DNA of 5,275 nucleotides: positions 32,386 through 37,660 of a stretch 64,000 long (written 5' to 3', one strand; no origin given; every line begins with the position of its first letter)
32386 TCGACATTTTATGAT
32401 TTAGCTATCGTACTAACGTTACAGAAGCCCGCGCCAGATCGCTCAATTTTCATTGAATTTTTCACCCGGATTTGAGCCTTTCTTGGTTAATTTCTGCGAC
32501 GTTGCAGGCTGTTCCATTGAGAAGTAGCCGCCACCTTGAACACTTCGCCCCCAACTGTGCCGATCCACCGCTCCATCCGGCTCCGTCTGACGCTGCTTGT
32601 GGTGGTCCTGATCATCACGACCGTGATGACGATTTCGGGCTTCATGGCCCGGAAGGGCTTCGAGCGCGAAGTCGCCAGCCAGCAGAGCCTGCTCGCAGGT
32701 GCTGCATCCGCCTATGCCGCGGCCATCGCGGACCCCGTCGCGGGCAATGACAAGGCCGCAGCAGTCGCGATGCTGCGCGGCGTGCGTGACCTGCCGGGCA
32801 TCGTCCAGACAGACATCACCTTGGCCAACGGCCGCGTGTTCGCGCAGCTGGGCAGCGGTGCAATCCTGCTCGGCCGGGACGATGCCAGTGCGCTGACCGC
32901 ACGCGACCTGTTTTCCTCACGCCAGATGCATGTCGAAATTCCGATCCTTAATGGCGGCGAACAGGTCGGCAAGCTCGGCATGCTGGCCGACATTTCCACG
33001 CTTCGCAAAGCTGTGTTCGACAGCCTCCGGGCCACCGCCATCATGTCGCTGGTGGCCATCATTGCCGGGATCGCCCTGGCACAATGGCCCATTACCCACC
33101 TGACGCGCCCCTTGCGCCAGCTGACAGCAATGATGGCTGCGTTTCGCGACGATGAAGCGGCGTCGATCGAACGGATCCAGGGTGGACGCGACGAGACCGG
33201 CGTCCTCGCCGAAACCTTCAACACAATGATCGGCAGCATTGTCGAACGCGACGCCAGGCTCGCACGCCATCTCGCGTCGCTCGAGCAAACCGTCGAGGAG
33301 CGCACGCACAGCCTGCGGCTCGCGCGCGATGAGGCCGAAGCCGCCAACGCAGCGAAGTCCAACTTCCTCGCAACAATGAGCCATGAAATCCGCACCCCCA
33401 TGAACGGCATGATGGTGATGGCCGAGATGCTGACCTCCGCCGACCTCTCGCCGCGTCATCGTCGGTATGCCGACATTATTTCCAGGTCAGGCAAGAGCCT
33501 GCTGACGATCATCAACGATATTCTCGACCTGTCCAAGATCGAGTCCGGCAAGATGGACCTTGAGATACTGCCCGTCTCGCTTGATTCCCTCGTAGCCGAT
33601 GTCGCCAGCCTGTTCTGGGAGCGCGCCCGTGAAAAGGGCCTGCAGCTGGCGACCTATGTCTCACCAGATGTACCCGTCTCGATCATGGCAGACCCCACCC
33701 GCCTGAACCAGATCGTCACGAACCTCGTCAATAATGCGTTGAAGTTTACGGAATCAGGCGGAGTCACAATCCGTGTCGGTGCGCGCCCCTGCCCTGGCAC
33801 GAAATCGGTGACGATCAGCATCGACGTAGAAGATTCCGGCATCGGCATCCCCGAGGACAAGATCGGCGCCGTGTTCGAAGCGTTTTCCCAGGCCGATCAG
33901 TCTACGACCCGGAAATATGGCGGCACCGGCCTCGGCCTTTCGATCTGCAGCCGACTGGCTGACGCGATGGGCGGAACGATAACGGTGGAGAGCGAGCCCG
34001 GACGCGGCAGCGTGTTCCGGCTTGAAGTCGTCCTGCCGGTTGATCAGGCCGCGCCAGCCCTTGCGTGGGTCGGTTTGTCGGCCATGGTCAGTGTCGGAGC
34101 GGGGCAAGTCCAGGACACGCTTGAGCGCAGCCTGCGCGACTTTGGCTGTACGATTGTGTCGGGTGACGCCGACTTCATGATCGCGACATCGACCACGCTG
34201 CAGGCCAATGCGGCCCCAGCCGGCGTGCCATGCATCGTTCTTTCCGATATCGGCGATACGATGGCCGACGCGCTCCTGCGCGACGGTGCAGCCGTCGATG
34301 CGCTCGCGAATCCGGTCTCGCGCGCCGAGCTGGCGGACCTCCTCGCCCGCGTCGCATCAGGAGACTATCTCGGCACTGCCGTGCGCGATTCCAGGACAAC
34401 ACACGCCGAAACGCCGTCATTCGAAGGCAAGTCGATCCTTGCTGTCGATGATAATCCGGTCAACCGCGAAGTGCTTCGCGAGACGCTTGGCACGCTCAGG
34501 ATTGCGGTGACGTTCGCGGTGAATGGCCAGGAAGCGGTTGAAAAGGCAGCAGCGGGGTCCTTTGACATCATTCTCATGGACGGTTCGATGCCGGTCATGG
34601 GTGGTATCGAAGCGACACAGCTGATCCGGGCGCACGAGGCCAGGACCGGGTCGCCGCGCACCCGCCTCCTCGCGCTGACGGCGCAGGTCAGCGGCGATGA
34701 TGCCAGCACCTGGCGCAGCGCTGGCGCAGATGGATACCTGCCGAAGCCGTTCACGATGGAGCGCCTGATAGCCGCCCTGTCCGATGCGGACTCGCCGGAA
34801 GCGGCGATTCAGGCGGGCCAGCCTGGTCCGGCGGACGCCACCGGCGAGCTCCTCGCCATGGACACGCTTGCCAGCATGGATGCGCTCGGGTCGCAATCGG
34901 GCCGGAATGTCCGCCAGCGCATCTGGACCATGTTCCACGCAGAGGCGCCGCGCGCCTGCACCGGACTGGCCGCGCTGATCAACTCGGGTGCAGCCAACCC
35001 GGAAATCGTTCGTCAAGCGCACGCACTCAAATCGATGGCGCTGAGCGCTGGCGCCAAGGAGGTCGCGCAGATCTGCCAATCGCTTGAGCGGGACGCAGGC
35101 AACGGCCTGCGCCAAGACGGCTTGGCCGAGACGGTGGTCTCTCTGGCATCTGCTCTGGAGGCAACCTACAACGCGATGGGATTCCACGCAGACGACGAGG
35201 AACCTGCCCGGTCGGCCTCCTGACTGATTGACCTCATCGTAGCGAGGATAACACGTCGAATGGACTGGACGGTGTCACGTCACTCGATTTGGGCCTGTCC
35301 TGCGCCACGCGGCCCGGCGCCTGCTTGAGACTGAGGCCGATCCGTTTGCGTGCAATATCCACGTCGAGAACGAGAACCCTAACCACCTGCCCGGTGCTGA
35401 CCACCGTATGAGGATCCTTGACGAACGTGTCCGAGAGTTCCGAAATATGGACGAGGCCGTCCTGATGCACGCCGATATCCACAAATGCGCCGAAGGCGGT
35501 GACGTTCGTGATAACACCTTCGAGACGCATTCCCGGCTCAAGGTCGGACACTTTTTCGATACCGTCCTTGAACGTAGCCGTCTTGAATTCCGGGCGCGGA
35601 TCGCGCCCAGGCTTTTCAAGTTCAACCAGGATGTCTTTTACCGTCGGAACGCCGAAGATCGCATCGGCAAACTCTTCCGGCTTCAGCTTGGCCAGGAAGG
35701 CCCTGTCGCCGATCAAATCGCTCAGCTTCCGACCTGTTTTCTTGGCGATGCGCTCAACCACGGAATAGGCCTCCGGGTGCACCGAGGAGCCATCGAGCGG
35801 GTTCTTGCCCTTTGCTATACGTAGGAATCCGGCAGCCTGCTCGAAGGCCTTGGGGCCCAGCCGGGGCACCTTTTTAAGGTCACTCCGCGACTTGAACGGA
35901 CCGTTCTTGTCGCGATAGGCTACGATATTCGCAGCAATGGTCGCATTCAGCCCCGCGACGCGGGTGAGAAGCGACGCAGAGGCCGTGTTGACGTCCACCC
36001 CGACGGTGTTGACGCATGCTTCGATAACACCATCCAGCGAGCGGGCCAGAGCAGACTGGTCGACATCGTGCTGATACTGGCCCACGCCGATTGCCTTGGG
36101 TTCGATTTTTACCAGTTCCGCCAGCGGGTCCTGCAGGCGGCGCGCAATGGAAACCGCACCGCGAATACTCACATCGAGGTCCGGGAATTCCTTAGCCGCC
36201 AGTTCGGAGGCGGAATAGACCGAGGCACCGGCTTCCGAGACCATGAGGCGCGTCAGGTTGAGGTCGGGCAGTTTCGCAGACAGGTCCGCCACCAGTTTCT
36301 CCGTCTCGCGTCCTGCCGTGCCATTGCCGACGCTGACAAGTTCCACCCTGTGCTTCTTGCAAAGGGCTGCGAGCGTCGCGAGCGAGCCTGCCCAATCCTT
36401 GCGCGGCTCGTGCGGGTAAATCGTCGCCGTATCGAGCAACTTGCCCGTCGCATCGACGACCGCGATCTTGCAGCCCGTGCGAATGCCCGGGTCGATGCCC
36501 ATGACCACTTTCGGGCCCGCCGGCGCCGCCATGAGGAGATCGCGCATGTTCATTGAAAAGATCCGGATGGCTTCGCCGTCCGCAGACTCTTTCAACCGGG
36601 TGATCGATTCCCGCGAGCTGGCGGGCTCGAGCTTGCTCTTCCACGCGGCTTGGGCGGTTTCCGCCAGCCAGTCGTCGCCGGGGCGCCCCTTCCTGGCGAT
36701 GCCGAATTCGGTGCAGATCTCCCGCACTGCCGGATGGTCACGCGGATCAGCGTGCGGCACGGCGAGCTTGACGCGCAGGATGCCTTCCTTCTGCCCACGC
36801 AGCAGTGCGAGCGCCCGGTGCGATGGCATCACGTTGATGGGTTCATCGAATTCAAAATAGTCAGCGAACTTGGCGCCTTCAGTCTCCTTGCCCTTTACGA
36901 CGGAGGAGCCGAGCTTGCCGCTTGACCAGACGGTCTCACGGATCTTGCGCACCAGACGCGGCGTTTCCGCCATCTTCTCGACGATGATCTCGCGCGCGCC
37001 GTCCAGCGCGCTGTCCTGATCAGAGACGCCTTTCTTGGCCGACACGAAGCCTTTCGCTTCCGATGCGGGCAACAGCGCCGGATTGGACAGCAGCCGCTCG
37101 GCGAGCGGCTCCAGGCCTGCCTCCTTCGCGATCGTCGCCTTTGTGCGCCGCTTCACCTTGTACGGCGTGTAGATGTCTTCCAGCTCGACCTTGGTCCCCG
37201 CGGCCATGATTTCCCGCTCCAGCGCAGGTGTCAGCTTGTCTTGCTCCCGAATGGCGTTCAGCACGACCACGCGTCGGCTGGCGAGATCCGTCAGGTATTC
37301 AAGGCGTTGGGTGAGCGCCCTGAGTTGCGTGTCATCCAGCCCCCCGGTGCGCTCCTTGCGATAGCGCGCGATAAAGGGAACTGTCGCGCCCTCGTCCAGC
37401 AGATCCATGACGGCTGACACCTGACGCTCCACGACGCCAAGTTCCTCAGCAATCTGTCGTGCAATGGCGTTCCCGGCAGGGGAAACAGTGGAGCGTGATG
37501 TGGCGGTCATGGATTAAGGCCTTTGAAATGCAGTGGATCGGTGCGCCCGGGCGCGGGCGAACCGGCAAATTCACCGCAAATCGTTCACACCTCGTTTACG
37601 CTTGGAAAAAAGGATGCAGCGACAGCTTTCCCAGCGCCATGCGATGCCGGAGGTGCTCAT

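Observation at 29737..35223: Self-contained phosphorelay to a c-di-GMP phosphodiesterase wrapped around an orphan TadG-like gene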

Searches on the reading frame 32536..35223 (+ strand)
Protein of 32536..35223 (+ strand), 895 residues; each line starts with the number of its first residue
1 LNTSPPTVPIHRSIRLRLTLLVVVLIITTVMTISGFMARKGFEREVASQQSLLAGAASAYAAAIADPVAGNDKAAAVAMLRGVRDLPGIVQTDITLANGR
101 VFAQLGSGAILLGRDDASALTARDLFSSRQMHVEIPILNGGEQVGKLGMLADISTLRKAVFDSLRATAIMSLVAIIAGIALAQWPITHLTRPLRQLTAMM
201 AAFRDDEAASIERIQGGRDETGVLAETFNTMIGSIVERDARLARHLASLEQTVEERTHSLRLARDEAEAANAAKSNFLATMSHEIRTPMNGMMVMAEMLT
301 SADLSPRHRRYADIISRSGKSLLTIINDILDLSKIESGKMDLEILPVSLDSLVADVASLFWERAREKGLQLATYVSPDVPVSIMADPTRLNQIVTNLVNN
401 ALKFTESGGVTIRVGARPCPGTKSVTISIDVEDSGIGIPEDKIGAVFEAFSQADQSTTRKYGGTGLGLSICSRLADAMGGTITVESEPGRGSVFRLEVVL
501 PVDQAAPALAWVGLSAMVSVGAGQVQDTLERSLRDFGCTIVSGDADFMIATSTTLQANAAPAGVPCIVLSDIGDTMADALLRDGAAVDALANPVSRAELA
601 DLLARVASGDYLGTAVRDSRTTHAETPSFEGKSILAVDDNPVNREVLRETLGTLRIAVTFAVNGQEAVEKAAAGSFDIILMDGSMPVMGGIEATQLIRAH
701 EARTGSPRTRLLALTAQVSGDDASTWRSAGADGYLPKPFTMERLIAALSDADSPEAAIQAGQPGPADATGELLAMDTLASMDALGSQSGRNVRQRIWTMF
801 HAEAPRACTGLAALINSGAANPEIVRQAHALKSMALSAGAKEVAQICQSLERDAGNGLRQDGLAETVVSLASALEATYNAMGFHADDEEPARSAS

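Call 3: search_protein_families(library=pfam, proteins=[window:32536-35223:+], max_evalue=0.01)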
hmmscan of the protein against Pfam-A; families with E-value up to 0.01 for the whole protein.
window:32536-35223:+ (895 aa): 7 families
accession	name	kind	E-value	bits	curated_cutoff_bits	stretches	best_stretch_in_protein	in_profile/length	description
PF02518.31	HATPase_c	-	3.1e-31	108.5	26.4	1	386-498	2-107/111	Histidine kinase-, DNA gyrase B-, and HSP90-like ATPase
PF00072.30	Response_reg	-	9.9e-24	84.1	30.2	1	634-748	1-110/111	Response regulator receiver domain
PF00512.31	HisKA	-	7.1e-22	77.7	26.9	1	273-338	1-66/66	His Kinase A (phospho-acceptor) domain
PF01627.28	Hpt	-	2e-09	38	24.6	1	796-870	2-77/84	Hpt domain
PF00672.30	HAMP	-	1.4e-05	25.8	25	1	188-236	5-52/53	HAMP domain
PF17152.10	CHASE8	-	0.0022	18.7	27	1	53-147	9-99/102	Periplasmic sensor domain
PF13589.12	HATPase_c_3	-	0.0026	18.2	25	1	390-474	3-83/137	Histidine kinase-, DNA gyrase B-, and HSP90-like ATPase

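Call 4: search_protein_families(library=ncbifam, proteins=[window:32536-35223:+], max_evalue=0.01)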
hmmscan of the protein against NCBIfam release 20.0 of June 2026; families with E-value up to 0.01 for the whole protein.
window:32536-35223:+ (895 aa): 147 families (the best 25 are shown)
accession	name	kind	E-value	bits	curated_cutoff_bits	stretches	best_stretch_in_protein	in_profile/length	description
TIGR02956.1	TMAO_torS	equivalog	3.9e-114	382.7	676.5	2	241-505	417-687/967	TMAO reductase system sensor histidine kinase/response regulator TorS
NF008318.0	PRK11107.1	equivalog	5.4e-114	382.2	890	2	142-505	155-523/920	two-component sensor histidine kinase BarA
NF011874.0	PRK15347.1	equivalog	4e-98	329.6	852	2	168-508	302-620/921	two component system sensor kinase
NF041947.1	LuxQ_Vibrio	equivalog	1.8e-85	287.5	1200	2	260-504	458-700/843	quorum-sensing autoinducer 2 sensor kinase/phosphatase LuxQ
NF008302.0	PRK11091.1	equivalog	1.7e-84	284.5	838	2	263-503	272-508/779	aerobic respiration two-component sensor histidine kinase ArcB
NF045901.1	HisKinLetSLeg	equivalog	9.4e-82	275.4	1650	2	252-499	271-517/906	two-component system sensor histidine kinase LetS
NF008099.0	PRK10841.1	equivalog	7.5e-78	262.3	920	1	259-749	455-937/949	two-component system sensor histidine kinase RcsC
NF008543.0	PRK11466.1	equivalog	5.7e-75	252.8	982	2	155-507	321-667/914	TMAO reductase system sensor histidine kinase/response regulator TorS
NF038297.2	hybrid_HK_HrmK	equivalog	7.2e-68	229.7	725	2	243-506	202-461/607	hybrid histidine kinase/response regulator HrmK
NF046044.1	PnpS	equivalog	6.9e-53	180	400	1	268-497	164-388/390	two-component system histidine kinase PnpS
NF047465.1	hybrid_HK_LvrA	exception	1.3e-52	178.9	1200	2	246-500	174-422/819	hybrid histidine kinase/response regulator LvrA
NF041832.1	near_NosP_CTERM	subfamily_domain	5e-50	170.6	400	1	268-502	1-227/370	NahK/ErcS family hybrid sensor histidine kinase/response regulator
NF007420.1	PRK09959.1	equivalog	1.3e-49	168.7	1995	2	256-504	694-940/1197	acid-sensing system histidine kinase EvgS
NF033092.0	HK_WalK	equivalog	9.7e-49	166.4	725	2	266-497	364-591/594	cell wall metabolism sensor histidine kinase WalK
NF041880.1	EPS_EpsF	equivalog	2.1e-44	151.8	900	2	261-501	261-492/492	response regulator EpsF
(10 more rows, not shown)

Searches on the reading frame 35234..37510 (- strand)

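Call 3: search_protein_families(library=pfam, proteins=[window:35234-37510:-], max_evalue=0.01)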
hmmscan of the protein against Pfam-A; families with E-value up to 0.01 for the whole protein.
window:35234-37510:- (758 aa): 11 families
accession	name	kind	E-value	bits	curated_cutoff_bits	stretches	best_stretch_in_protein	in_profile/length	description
PF22706.1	Tex_central_region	-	1.9e-60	204.4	27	1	143-318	1-178/178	Tex central region-like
PF16921.10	Tex_YqgF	-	3.5e-54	183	27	1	334-460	1-126/126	Tex protein YqgF-like domain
PF12836.13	HHH_3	-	7.7e-31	106.4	27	1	500-564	1-65/65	Helix-hairpin-helix motif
PF09371.15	Tex_N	-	1e-28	99.3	32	1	15-87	2-74/75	Tex-like protein N-terminal domain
PF17674.7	HHH_9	-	1.5e-23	83.8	23.1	1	570-639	1-70/70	HHH domain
PF00575.29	S1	-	4.5e-21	75.4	22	1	657-729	2-74/74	S1 RNA binding domain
PF23459.1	S1_RRP5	-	5.9e-10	40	27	1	657-728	1-72/72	RRP5 S1 domain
PF14639.11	YqgF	-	3.6e-07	30.5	35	1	350-467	24-147/150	Holliday-junction resolvase-like of SPT6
PF14635.12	HHH_7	-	1.5e-06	28.9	27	1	478-565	10-103/104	Helix-hairpin-helix motif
PF03934.19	T2SSK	-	0.0003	21.5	24.2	1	505-553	1-49/63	Type II secretion system (T2SS), protein K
PF04312.18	DUF460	-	0.0029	17.8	28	1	333-362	30-57/135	Protein of unknown function (DUF460)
